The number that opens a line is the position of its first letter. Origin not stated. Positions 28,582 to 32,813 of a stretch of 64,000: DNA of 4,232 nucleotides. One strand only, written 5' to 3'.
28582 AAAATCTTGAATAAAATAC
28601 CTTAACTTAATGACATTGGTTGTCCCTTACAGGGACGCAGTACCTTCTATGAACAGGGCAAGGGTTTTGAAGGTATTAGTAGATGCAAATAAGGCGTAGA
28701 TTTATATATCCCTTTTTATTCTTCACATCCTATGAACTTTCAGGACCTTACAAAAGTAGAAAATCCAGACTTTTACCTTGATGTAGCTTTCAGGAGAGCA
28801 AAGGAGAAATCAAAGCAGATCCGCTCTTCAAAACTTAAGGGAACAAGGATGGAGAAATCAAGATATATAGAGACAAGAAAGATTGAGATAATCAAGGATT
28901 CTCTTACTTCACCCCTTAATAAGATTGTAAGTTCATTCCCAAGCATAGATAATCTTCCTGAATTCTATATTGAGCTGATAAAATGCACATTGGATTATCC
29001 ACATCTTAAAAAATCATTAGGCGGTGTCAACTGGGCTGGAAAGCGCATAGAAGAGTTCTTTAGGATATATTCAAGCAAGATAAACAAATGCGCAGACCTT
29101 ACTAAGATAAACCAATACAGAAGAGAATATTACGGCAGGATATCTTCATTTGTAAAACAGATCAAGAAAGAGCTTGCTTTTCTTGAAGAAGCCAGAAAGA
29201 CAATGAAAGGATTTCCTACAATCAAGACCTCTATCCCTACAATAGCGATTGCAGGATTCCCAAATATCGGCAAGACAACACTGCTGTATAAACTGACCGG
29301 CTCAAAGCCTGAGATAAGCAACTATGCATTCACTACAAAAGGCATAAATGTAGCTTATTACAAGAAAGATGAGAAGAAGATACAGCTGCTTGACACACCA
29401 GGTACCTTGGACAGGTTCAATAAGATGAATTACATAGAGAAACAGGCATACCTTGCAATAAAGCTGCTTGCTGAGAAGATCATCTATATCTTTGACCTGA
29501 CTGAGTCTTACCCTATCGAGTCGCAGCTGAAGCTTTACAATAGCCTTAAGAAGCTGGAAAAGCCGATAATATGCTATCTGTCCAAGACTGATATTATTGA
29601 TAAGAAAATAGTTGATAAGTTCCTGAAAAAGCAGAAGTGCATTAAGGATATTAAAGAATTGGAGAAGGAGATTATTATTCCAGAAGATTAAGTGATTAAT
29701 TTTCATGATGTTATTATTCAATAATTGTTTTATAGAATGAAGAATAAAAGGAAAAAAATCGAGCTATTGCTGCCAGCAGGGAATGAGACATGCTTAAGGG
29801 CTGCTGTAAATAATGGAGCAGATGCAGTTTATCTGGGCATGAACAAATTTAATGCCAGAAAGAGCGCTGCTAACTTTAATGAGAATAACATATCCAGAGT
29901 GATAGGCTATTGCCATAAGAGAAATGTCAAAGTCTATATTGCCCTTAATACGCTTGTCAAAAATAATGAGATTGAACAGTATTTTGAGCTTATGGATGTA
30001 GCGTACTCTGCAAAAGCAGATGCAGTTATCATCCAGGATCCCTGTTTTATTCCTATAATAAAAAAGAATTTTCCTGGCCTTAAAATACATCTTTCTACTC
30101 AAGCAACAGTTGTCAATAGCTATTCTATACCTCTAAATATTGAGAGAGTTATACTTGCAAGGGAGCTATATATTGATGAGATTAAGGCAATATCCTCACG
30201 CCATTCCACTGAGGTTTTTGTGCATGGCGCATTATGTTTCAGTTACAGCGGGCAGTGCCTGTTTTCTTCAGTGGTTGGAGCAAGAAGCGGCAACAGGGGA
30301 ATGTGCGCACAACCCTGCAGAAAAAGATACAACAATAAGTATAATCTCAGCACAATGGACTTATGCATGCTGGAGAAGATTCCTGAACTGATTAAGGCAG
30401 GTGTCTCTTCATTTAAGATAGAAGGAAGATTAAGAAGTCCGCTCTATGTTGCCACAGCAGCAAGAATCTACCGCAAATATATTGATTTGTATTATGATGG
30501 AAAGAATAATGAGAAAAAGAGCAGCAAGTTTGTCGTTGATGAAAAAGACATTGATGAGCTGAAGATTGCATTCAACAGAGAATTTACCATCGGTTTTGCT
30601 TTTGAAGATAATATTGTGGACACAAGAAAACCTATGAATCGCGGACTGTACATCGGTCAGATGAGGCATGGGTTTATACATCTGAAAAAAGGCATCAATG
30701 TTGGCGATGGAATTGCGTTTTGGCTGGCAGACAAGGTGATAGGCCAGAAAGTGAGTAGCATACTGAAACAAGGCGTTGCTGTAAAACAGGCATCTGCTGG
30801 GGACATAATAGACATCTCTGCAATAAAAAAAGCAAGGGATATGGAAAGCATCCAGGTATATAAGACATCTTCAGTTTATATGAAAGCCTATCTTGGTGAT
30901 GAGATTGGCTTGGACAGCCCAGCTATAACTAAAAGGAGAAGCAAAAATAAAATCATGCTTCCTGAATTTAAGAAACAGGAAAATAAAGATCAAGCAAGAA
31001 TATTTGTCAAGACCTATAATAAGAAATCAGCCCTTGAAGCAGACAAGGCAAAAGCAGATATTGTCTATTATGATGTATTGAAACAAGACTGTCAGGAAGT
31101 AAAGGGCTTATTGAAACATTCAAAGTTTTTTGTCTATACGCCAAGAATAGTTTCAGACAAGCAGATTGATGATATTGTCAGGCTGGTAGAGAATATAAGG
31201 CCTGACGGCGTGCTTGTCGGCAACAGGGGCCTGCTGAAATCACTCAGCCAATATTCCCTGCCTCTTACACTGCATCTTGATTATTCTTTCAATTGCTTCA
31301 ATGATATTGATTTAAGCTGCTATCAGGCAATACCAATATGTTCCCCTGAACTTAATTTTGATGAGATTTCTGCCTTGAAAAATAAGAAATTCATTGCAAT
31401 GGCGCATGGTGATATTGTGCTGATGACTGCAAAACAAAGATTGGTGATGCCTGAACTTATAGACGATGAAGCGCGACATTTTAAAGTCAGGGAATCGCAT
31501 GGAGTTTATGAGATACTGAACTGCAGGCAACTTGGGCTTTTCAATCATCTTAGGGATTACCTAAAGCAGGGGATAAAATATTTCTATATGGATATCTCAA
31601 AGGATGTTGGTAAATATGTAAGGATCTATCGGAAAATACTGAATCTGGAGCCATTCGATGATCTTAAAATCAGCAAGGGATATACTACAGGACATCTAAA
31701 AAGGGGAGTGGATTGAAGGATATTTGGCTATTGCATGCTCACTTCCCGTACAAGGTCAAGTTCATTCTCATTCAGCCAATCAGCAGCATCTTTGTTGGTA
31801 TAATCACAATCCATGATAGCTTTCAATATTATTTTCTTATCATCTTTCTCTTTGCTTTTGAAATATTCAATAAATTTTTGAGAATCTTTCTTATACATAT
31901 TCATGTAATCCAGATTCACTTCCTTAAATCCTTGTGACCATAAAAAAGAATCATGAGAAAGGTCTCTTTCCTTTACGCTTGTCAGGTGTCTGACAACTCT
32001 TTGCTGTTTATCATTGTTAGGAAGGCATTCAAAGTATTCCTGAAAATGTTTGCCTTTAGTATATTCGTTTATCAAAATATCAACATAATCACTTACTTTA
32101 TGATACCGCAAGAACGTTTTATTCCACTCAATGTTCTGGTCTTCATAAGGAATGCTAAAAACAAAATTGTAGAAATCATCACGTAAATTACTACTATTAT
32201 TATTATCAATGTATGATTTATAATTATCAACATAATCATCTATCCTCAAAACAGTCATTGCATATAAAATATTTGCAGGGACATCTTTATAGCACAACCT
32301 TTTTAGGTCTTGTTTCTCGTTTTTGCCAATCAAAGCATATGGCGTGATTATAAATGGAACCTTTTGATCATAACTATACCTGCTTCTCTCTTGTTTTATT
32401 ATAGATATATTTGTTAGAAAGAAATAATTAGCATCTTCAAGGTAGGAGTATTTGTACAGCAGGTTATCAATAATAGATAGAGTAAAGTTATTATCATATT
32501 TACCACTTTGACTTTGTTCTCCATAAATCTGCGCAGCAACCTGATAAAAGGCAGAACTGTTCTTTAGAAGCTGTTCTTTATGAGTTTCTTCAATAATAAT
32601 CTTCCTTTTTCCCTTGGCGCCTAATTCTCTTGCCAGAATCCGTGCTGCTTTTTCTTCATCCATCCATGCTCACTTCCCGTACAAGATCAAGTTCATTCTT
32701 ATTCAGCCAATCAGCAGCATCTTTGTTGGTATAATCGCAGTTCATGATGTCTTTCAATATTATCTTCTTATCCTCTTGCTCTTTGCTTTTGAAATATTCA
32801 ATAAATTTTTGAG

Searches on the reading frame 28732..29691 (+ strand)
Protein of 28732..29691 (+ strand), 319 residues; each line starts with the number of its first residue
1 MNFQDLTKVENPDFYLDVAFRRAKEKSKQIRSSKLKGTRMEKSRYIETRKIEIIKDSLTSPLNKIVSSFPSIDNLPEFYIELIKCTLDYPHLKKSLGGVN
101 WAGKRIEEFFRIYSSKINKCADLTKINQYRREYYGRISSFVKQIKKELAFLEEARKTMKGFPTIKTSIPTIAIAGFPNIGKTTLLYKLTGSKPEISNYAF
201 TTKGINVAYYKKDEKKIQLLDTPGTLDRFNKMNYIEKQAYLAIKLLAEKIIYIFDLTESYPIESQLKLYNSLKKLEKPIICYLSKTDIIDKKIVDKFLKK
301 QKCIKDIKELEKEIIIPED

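Call 53: search_protein_families(library=pfam, proteins=[window:28732-29691:+], max_evalue=0.001)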
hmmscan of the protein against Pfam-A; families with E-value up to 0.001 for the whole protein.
window:28732-29691:+ (319 aa): 6 families
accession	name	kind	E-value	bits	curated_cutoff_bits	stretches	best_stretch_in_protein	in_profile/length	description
PF17835.6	NOG1_N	-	5.3e-29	101.8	22.9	1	3-164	1-159/160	NOG1 N-terminal helical domain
PF01926.29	MMR_HSR1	-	4.7e-20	72.2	21.9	1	170-285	1-113/113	50S ribosome-binding GTPase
PF02421.24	FeoB_N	-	1.3e-17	64.2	27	1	170-293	2-122/156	Ferrous iron transport protein B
PF06858.20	NOG1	-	4.4e-13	49.2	27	1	235-287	2-58/58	Nucleolar GTP-binding protein 1 (NOG1)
PF00009.33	GTP_EFTU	-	4.8e-05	23.5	26.5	0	202-300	56-145/188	Elongation factor Tu GTP binding domain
PF09439.16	SRPRB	-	0.00014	21.7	25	1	168-255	3-81/178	Signal recognition particle receptor beta subunit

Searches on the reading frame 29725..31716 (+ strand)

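Call 53: search_protein_families(library=pfam, proteins=[window:29725-31716:+], max_evalue=0.001)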
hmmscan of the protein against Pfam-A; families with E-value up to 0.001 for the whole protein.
window:29725-31716:+ (663 aa): 1 family
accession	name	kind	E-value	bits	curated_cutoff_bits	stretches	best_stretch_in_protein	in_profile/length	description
PF01136.24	Peptidase_U32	-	6.3e-72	242.1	22.4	1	84-295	2-230/233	Peptidase family U32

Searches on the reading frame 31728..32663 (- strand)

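Call 3: search_protein_families(library=pfam, proteins=[window:31728-32663:-], max_evalue=1)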
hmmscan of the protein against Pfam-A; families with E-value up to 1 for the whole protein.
window:31728-32663:- (311 aa): 0 families

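Call 4: search_protein_families(library=padloc, proteins=[window:31728-32663:-], max_evalue=1)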
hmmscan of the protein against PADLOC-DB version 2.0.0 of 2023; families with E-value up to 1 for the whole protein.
window:31728-32663:- (311 aa): 0 families

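Call 5: search_protein_families(library=ncbifam, proteins=[window:31728-32663:-], max_evalue=1)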
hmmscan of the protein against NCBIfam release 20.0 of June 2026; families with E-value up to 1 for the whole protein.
window:31728-32663:- (311 aa): 0 families

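Call 18: search_protein_families(library=phrogs, proteins=[window:31728-32663:-], max_evalue=0.1)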
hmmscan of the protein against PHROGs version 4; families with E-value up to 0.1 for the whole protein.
window:31728-32663:- (311 aa): 2 families
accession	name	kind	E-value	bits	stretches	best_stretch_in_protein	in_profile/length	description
phrog_10860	-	unknown function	0.0081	16.7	1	56-143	18-102/195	-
phrog_13041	-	transcription regulation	0.02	16.2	0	243-281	49-87/94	transcriptional regulator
